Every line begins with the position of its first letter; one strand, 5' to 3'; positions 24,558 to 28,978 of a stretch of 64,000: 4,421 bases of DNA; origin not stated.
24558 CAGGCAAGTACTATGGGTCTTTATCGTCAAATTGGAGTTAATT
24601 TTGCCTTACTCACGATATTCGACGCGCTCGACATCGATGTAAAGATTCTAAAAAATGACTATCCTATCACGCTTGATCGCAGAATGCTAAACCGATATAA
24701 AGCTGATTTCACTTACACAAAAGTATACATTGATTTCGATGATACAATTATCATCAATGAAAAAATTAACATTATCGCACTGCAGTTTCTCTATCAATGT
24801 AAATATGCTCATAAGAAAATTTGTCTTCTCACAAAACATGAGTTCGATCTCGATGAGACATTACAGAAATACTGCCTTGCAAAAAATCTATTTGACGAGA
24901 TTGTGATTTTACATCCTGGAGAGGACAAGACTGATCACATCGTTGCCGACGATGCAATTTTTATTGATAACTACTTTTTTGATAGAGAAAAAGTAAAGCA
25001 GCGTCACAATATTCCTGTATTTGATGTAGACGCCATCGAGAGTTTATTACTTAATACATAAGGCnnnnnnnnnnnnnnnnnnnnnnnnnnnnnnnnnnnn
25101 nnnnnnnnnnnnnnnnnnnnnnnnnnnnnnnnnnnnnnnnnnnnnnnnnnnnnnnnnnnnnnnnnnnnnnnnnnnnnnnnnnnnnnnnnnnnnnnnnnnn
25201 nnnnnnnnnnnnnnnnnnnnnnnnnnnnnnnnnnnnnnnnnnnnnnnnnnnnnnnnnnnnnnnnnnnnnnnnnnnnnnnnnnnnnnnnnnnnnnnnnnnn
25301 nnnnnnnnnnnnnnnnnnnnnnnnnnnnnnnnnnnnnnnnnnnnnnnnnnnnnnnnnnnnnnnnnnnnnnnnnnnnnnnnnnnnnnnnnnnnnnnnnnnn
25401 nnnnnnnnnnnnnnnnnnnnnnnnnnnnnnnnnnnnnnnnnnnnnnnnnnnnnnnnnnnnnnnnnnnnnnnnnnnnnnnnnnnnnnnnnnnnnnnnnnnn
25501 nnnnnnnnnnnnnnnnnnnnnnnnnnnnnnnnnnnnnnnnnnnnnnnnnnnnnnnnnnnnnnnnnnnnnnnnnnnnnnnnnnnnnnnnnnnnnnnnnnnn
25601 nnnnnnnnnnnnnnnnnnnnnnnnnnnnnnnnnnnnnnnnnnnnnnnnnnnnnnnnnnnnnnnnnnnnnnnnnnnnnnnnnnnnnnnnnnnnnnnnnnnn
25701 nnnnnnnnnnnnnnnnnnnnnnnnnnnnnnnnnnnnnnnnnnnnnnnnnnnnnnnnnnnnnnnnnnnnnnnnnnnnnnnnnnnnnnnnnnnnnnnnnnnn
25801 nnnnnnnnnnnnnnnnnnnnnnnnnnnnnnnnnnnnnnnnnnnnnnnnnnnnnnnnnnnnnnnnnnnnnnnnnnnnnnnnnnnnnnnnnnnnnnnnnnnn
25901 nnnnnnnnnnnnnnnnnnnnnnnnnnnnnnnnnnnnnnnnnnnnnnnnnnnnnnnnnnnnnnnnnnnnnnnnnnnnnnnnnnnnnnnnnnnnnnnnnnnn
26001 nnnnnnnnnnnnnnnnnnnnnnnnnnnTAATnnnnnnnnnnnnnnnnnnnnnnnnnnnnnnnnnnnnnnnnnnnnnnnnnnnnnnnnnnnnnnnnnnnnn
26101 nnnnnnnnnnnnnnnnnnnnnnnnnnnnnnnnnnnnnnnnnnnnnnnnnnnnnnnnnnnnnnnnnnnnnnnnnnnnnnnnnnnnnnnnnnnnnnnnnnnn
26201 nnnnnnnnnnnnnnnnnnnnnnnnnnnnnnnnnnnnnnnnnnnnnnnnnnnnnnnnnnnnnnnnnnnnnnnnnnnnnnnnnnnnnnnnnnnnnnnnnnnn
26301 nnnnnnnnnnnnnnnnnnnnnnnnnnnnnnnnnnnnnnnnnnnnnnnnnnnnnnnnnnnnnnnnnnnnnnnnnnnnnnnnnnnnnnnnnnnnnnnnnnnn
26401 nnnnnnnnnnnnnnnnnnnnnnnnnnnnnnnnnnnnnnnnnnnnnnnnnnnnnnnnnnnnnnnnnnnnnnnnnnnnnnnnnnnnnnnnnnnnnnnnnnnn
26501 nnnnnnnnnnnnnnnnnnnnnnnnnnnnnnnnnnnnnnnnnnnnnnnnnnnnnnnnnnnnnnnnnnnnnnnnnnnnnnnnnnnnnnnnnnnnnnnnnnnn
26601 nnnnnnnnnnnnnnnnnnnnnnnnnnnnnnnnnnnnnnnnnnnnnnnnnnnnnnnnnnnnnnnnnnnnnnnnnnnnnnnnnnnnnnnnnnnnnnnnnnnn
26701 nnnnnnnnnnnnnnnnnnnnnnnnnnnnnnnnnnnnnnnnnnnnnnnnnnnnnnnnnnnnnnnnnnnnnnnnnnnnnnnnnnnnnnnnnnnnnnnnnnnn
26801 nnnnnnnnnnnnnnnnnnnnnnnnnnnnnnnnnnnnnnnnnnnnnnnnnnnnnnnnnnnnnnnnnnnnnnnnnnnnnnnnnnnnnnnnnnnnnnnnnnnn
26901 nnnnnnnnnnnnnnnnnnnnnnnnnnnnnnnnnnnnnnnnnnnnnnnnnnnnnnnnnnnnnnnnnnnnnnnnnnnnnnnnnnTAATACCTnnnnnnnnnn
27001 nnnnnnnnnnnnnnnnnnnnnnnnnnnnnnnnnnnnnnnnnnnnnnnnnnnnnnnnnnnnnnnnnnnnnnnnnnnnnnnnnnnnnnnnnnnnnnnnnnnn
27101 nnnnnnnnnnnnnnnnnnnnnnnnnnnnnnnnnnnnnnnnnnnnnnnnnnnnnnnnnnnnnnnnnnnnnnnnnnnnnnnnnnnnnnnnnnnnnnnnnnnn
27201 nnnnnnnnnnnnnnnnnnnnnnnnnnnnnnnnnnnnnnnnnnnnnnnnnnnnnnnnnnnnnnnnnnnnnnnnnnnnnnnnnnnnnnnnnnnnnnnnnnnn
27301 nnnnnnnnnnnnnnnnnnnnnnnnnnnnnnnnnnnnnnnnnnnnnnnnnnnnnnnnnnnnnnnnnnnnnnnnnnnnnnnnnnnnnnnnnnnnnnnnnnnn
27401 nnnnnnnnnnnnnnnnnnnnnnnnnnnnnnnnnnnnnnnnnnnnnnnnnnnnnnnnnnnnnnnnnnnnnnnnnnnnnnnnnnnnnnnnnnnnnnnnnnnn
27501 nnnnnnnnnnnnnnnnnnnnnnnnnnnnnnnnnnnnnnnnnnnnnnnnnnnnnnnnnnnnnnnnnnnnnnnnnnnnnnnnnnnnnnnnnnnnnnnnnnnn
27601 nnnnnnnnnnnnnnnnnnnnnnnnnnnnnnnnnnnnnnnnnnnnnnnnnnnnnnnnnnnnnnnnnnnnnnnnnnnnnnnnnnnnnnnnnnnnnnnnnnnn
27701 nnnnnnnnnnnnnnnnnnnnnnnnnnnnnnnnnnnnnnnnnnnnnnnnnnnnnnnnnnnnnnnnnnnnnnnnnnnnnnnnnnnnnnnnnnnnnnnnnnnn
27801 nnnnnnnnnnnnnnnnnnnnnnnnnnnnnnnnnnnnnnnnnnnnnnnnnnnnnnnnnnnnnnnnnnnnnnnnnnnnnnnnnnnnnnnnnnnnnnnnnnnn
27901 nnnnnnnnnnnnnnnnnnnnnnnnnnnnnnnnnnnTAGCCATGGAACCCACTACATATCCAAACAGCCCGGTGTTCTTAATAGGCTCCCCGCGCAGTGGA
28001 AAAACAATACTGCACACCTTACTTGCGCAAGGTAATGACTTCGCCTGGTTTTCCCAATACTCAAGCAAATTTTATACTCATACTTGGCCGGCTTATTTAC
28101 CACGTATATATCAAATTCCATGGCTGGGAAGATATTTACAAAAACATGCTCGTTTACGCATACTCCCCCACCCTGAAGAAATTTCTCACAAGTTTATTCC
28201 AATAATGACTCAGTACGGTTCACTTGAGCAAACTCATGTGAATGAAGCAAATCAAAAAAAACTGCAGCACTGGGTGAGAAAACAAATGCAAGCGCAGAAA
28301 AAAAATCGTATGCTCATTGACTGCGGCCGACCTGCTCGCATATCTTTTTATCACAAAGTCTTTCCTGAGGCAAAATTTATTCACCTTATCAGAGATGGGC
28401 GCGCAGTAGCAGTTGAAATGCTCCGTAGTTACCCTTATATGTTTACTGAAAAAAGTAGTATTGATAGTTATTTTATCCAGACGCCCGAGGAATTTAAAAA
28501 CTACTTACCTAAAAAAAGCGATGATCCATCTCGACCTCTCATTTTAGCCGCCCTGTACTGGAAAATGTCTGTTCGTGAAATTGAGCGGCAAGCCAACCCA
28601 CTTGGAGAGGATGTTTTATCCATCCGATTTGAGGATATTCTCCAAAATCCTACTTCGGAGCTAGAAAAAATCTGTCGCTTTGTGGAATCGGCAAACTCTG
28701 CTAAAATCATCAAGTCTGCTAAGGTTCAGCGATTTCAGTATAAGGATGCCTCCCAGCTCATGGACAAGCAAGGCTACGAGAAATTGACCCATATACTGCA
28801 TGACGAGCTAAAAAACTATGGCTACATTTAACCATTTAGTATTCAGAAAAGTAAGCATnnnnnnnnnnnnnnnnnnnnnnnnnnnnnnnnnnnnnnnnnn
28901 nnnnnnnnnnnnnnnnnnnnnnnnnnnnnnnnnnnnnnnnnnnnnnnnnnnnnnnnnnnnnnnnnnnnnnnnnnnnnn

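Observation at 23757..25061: ATP-grasp ligase fused to a HAD-like phosphatase domain inside the glycan operon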

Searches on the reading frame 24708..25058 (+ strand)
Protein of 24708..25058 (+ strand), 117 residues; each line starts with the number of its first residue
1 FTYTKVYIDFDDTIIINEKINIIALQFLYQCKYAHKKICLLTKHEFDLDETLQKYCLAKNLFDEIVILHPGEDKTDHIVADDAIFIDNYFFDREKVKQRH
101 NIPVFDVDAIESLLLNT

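Call 23: search_solved_structures(query=A2, max_evalue=10, show_alignments=4)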
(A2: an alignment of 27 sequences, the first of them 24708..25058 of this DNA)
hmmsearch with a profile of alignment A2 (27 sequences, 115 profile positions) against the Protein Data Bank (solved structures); distinct sequences matched with E-value up to 10: 1.
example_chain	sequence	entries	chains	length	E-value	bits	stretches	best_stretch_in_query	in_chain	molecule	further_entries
1dg6_A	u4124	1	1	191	1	12.9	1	1-80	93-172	APO2L/TNF-RELATED APOPOTIS INDUCING LIGAND (TRAIL)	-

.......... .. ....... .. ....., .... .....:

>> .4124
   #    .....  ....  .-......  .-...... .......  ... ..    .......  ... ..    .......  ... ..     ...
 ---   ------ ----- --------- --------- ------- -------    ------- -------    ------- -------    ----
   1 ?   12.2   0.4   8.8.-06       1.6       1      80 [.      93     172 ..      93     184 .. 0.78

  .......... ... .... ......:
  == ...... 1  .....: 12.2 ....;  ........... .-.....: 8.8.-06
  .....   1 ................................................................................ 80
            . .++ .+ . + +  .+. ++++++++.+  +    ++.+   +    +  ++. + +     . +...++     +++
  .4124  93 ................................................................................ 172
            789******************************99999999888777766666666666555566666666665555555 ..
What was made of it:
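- On HAD (haloacid dehalogenase-like) phosphatase superfamily: The family profile finds no HAD chain in the PDB (call 23).
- Tried and rejected: A profile of the C-terminal domain against PDB sequences found nothing relevant (call 23).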

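Call 25: search_protein_families(library=pfam, alignment_id=A2, max_evalue=10)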
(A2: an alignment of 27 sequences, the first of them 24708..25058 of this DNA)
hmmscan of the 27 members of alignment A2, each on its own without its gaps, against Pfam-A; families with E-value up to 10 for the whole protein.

A. member 1, window:24708-25058:+ (117 aa): 1 family
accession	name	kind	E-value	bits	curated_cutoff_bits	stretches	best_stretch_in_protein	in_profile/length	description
PF20203.3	DUF6565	-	0.04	14.7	24.5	1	4-47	25-69/86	Domain of unknown function (DUF6565)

B. families by the number of members that match (of 27 scanned): 23 families
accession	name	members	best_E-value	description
PF13344.12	Hydrolase_6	5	0.016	Haloacid dehalogenase-like hydrolase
PF00702.32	Hydrolase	2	0.022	haloacid dehalogenase-like hydrolase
PF24508.1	TXNDC16_N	2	0.028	TXNDC16 N-terminal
PF21245.3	PI4KB-PIK1_PIK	2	0.047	PI4KB/PIK1, accessory (PIK) domain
PF18517.6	LZ3wCH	1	0.017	Leucine zipper with capping helix domain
PF10566.15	Glyco_hydro_97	1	0.018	Glycoside hydrolase 97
PF08159.17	NUC153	1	0.019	NUC153 domain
PF17603.7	DUF5499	1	0.02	Family of unknown function (DUF5499)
PF00981.22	Rota_NS53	1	0.021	Rotavirus RNA-binding Protein 53 (NS53)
PF18663.7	Pallilysin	1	0.023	Pallilysin beta barrel domain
PF20203.3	DUF6565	1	0.04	Domain of unknown function (DUF6565)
PF05152.18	DUF705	1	0.066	Protein of unknown function (DUF705)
PF02007.24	MtrH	1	0.068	Tetrahydromethanopterin S-methyltransferase MtrH subunit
PF06376.17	AGP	1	0.076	Arabinogalactan peptide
PF13090.12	PP_kinase_C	1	0.084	Polyphosphate kinase C-terminal domain 2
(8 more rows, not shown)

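Call 29: predict_structure(alignment_id=A2)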
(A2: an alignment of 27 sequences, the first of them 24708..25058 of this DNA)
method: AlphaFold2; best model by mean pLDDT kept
length: 117 residues; sequences in the alignment: 27
mean_pLDDT: 95.8   pTM: 0.89
mean pLDDT of the five models: 95.8, 95.6, 95.6, 95.4, 95.3
residues with pLDDT >= 90: 111; 70-90: 5; 50-70: 0; < 50: 1
segments of 3 or more residues with pLDDT < 50: none
pLDDT, mean of each block of 10 residues (from residue 1): 95 97 97 97 97 97 97 95 96 98 96 84
secondary structure, 60 per line:
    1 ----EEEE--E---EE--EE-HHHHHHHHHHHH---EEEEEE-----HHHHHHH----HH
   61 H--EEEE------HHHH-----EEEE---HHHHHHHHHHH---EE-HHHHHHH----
elements in order: E5-8 H22-33 E37-42 H48-54 E64-67 H74-77 E83-86 H90-100 H107-113
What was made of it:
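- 24717..25058 (+): Cap-less (C0) HAD-fold phosphatase domain (aa 321-434). Domain model with pLDDT 95.8 (call 29).
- On C. jejuni-type glucuronamide decoration system (Cj1437/Cj1438C/Cj1435): The domain here has no cap (call 29).
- It is very small and has no cap (call 29).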

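Call 36: search_protein_representatives(alignment_id=A2)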
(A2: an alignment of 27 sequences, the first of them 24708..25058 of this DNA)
Query: 27 sequences, 115 profile positions. Proteins with E-value up to 0.001 (for the whole library): 872; up to 1e-10: 657; up to 1e-30: 59. The best 150 are listed.
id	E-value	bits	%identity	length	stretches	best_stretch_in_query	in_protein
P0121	9.2e-46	171.0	-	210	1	1-114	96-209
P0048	5.5e-44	165.2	-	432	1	1-115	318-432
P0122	1.4e-40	154.3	-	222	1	1-114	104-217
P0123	3.1e-40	153.1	-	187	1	1-114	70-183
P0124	1.6e-38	147.6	-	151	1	1-114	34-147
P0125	2.1e-38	147.3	-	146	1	1-114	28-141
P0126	4.2e-38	146.3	-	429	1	1-114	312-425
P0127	2.5e-37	143.8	-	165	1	2-115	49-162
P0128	4.3e-37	143.0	-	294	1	1-114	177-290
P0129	6.0e-37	142.6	-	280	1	2-114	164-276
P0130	6.1e-37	142.5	-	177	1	2-114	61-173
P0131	1.1e-36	141.8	-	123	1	1-114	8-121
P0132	2.1e-36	140.8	-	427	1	2-115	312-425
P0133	2.7e-36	140.4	-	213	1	3-114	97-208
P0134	3.5e-36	140.1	-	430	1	2-114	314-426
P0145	2.0e-33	131.2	-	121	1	1-114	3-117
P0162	4.6e-32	126.8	-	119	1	3-114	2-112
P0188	5.5e-30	120.1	-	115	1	2-114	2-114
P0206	6.6e-29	116.6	-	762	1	1-114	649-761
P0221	5.4e-28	113.7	-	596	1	2-114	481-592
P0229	1.3e-27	112.4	-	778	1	2-114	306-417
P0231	1.4e-27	112.4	-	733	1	2-114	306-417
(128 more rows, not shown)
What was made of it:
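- Fusion: the HAD domain family (872 clusters) sits at the C-terminus of ~425-aa ATP-grasp proteins (call 36).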

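Call 37: search_protein_families(library=pfam, proteins=[P0206, P0221, P0229, P0231, P0131, P0145, P0162, P0188], max_evalue=0.01)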
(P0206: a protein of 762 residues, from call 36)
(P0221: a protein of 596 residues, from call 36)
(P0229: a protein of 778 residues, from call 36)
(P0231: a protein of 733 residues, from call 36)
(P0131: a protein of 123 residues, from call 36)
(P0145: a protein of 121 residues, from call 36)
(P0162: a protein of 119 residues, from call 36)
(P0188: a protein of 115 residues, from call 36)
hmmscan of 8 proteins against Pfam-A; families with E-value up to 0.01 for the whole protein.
P0206 (762 aa): 5 families
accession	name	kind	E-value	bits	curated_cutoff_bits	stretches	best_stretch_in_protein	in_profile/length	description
PF15632.11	ATPgrasp_Ter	-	4.6e-19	68.9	29.1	1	509-632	4-119/131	ATP-grasp in the biosynthetic pathway with Ter operon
PF02655.19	ATP-grasp_3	-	2.9e-06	27.9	23.2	1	463-533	18-86/160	ATP-grasp domain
PF13535.11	ATP-grasp_4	-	4.9e-05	23.4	27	1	476-605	3-159/160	ATP-grasp domain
PF21360.3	PylC-like_N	-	0.0057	17.2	27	0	384-432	40-88/96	PylC-like, N-terminal domain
PF01071.24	GARS_A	-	0.0072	16.6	27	0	475-531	37-104/194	Phosphoribosylglycinamide synthetase, ATP-grasp (A) domain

P0221 (596 aa): 5 families
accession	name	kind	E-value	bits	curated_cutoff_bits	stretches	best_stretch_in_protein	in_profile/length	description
PF15632.11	ATPgrasp_Ter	-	9.1e-17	61.5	29.1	1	340-453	3-109/131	ATP-grasp in the biosynthetic pathway with Ter operon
PF02655.19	ATP-grasp_3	-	1.7e-08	35.2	23.2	1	284-433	3-160/160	ATP-grasp domain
PF13535.11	ATP-grasp_4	-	0.00054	20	27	0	308-338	1-31/160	ATP-grasp domain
PF21360.3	PylC-like_N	-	0.0019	18.7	27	1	203-270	24-91/96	PylC-like, N-terminal domain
PF22882.2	GT-D-like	-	0.009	15.8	27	0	50-143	117-208/210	GT-D fold-like domain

P0229 (778 aa): 5 families
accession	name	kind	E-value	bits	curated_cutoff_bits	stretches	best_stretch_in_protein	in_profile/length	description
PF15632.11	ATPgrasp_Ter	-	7e-33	113.6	29.1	2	168-277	6-108/131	ATP-grasp in the biosynthetic pathway with Ter operon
PF21360.3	PylC-like_N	-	4.7e-27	94.4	27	1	445-539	1-95/96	PylC-like, N-terminal domain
PF02655.19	ATP-grasp_3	-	4.8e-20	72.7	23.2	2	550-729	1-159/160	ATP-grasp domain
PF13535.11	ATP-grasp_4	-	2.9e-12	46.9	27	1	587-680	2-96/160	ATP-grasp domain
PF02786.22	CPSase_L_D2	-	0.0002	21.4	19.8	1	584-734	35-187/211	Carbamoyl-phosphate synthase L chain, ATP binding domain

P0231 (733 aa): 3 families
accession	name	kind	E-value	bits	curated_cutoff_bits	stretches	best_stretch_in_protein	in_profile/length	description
PF15632.11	ATPgrasp_Ter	-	1.5e-17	64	29.1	1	168-275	6-106/131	ATP-grasp in the biosynthetic pathway with Ter operon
PF02655.19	ATP-grasp_3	-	2.1e-06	28.4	23.2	1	109-196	4-92/160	ATP-grasp domain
PF13480.13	Acetyltransf_6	-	0.00029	21.5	22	1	550-656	4-120/143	Acetyltransferase (GNAT) domain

P0131 (123 aa): 0 families

P0145 (121 aa): 0 families

P0162 (119 aa): 0 families

P0188 (115 aa): 0 families
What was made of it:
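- Variant architectures: fusions to a GNAT or to a second ATP-grasp (call 37) fit an acyl group that bears a further reactive group.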

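Call 39: find_encoding_contigs(protein=P0145, flank=8000, max_places=3)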
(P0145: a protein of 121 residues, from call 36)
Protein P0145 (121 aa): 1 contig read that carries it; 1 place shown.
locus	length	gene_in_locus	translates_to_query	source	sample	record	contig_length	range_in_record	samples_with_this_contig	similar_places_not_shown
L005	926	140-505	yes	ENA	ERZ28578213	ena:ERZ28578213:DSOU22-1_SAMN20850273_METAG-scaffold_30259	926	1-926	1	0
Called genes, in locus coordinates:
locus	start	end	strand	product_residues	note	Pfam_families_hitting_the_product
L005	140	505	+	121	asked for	-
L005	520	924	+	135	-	?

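Call 67: find_encoding_contigs(protein=P0131, flank=6000, max_places=3)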
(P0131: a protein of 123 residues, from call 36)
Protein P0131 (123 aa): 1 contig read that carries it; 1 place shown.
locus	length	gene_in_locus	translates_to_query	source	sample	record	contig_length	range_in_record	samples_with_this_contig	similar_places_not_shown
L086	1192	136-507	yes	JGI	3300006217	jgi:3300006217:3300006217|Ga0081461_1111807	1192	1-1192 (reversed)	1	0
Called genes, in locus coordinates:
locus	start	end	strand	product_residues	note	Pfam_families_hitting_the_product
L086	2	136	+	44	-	?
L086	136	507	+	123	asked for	-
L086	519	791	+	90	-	-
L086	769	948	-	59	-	PF14198:TnpV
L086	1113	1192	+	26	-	?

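Call 68: find_encoding_contigs(protein=P0162, flank=6000, max_places=3)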
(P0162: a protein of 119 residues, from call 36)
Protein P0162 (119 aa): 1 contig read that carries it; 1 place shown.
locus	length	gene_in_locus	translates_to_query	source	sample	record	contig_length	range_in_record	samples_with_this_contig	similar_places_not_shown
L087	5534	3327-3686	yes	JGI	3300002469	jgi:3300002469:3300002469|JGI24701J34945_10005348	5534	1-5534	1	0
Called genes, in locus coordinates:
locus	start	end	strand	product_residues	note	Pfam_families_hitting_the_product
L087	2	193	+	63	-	?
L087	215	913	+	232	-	PF08889:WbqC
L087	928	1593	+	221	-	PF00551:Formyl_trans_N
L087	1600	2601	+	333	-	PF01370:Epimerase, PF16363:GDP_Man_Dehyd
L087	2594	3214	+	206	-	-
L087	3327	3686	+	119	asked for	-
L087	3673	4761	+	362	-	PF05050:Methyltransf_21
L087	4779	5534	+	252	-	?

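Call 69: find_encoding_contigs(protein=P0188, flank=6000, max_places=3)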
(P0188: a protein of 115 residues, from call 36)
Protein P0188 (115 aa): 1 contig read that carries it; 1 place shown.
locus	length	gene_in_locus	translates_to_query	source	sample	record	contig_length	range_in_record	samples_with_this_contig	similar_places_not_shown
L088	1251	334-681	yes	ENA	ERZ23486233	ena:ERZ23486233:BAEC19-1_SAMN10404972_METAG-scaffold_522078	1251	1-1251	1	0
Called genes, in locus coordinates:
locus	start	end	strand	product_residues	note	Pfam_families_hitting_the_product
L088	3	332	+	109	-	?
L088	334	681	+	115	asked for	-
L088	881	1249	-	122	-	?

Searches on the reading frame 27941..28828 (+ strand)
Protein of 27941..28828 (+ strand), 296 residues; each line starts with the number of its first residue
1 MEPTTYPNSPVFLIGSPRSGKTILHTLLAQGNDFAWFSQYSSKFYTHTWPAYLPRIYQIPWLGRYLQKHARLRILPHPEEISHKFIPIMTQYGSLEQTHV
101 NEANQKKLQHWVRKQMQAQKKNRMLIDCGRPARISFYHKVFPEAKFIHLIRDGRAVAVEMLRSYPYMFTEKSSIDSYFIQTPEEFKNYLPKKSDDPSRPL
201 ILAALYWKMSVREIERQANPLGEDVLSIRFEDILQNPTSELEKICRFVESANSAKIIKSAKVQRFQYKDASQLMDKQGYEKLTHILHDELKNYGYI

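Call 3: search_protein_families(library=pfam, proteins=[window:27941-28828:+], max_evalue=1)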
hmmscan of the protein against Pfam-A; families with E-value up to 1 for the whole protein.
window:27941-28828:+ (296 aa): 3 families
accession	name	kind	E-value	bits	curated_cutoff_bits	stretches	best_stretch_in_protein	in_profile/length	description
PF13469.12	Sulfotransfer_3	-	1.3e-18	68.5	27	1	10-249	1-211/216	Sulfotransferase family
PF00685.33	Sulfotransfer_1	-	8.3e-09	35.6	22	1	10-266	3-201/255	Sulfotransferase domain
PF14532.12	Sigma54_activ_2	-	0.045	14.4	25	0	6-30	19-43/138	Sigma-54 interaction domain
